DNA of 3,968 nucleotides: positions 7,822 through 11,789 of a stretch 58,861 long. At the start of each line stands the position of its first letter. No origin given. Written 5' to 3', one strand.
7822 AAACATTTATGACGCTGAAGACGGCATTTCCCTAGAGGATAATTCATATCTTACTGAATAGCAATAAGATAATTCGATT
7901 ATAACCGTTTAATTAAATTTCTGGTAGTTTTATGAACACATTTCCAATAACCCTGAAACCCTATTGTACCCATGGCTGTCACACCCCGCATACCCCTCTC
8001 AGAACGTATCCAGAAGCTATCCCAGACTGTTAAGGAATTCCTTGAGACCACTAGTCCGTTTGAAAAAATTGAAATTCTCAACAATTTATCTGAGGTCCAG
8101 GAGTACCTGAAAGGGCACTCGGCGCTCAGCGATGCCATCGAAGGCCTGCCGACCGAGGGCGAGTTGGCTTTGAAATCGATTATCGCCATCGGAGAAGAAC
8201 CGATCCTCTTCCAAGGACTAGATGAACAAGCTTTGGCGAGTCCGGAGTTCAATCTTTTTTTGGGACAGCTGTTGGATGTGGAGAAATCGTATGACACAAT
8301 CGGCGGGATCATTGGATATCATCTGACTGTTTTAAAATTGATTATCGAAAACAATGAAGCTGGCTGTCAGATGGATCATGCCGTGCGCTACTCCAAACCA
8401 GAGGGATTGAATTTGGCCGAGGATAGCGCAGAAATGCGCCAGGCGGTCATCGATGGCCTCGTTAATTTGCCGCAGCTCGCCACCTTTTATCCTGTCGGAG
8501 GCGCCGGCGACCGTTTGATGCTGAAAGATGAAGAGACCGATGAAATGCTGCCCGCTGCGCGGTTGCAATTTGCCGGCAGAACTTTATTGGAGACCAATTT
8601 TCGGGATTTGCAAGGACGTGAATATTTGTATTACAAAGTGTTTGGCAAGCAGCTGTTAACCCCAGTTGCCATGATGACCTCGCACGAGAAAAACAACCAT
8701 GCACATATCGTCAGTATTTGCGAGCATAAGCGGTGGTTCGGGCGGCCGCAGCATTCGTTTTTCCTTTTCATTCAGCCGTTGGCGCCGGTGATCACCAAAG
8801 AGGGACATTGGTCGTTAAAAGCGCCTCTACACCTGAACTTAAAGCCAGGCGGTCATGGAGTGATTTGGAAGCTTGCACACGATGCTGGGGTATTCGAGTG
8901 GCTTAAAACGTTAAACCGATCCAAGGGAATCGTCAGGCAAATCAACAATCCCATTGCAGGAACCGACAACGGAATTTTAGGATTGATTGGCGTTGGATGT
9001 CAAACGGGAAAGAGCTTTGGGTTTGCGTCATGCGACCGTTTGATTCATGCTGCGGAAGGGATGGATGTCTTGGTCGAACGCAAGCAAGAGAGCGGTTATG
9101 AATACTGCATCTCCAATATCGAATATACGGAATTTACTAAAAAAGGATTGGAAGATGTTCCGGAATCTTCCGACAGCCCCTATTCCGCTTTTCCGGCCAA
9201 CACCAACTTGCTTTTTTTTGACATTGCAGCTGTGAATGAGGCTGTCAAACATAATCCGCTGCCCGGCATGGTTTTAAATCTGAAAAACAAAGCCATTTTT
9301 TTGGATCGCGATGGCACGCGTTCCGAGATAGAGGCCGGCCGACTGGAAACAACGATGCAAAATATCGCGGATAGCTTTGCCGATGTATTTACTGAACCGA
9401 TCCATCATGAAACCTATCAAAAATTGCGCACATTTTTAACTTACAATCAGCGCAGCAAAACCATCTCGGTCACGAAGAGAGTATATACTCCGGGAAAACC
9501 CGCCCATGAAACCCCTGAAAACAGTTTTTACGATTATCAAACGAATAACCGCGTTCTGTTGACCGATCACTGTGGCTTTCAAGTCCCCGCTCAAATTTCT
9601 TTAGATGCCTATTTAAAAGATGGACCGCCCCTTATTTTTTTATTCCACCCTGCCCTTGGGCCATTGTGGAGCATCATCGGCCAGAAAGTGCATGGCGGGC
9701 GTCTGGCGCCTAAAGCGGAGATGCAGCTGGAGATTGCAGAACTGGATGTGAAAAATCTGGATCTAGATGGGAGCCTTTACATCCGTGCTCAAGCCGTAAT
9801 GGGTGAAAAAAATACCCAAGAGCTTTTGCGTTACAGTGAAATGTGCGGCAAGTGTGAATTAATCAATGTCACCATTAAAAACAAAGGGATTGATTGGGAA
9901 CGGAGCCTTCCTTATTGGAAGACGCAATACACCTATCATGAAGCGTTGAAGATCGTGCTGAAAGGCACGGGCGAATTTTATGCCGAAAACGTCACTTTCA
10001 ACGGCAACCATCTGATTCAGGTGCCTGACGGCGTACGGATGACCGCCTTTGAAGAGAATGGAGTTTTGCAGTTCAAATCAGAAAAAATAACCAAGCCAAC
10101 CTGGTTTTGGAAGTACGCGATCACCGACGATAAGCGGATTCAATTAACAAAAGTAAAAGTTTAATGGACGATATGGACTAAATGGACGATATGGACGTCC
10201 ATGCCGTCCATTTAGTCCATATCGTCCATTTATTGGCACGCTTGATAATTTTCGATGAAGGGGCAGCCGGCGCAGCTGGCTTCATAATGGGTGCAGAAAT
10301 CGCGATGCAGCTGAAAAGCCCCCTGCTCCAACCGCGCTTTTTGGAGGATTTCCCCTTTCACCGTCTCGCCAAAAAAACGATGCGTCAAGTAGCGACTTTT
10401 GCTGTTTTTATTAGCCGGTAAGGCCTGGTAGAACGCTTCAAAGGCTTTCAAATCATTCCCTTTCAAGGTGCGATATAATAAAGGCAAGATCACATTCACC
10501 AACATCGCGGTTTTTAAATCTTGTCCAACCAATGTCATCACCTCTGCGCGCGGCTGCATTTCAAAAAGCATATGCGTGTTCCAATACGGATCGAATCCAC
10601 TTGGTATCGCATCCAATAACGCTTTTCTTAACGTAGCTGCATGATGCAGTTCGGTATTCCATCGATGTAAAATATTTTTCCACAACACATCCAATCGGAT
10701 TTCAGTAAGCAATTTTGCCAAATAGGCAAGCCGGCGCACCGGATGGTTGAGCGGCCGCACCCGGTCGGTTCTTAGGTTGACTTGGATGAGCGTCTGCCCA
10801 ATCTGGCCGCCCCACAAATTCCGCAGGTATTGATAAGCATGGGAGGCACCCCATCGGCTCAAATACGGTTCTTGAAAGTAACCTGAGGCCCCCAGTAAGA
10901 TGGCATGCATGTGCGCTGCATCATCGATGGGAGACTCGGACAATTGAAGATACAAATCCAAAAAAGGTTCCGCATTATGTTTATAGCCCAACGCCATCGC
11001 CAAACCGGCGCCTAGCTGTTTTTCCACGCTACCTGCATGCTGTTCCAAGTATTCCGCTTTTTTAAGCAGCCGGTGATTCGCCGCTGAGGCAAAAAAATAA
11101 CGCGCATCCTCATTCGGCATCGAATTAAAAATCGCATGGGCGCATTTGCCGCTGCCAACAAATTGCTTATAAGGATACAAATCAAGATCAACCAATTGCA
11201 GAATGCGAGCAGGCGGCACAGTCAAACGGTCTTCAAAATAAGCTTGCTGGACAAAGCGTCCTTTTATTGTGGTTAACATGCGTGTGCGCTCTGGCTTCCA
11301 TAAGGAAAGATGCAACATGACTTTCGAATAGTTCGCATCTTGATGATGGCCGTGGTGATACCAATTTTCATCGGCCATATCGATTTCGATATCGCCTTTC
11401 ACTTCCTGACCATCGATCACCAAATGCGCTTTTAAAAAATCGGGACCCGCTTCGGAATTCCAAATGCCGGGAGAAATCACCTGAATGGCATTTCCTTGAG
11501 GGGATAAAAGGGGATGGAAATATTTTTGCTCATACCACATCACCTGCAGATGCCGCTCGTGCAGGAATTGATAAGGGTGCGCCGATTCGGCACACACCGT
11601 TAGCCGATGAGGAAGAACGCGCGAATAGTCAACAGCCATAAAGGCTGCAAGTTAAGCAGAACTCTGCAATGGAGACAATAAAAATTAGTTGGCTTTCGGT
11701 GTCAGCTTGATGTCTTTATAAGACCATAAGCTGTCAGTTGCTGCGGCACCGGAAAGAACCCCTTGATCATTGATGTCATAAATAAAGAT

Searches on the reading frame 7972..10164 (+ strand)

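Call 19: search_protein_families(library=pfam, proteins=[window:7972-10164:+])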
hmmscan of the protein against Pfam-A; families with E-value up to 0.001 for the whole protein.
window:7972-10164:+ (730 aa): 2 families
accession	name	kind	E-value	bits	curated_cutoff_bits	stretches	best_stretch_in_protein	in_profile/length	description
PF25441.1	Hexapep_UGP3_C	-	5.3e-55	186.2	27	1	574-727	2-165/166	UGP3-like, C-terminal hexapeptide repeats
PF01704.24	UDPGP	-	0.00052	19.3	22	1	228-442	101-299/413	UTP--glucose-1-phosphate uridylyltransferase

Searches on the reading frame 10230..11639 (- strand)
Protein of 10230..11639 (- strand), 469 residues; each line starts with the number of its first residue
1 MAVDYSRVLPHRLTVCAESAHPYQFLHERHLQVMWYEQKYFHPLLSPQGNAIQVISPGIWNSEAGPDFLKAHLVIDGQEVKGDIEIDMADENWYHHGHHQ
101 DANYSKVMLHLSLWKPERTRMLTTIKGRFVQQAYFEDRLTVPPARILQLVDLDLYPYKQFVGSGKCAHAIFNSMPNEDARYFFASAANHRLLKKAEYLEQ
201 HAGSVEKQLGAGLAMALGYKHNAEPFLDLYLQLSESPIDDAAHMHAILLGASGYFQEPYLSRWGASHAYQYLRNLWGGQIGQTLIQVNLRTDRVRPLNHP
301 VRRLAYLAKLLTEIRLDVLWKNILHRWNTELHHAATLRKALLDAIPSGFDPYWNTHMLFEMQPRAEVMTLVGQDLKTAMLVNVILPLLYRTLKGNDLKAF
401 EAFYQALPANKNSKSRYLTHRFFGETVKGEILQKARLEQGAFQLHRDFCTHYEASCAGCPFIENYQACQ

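Call 19: search_protein_families(library=pfam, proteins=[window:10230-11639:-])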
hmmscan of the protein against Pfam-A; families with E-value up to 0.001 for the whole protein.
window:10230-11639:- (469 aa): 1 family
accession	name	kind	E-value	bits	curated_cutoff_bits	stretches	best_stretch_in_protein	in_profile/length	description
PF11013.13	DUF2851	-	1.8e-50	172.5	25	1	28-412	1-374/375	Protein of unknown function (DUF2851)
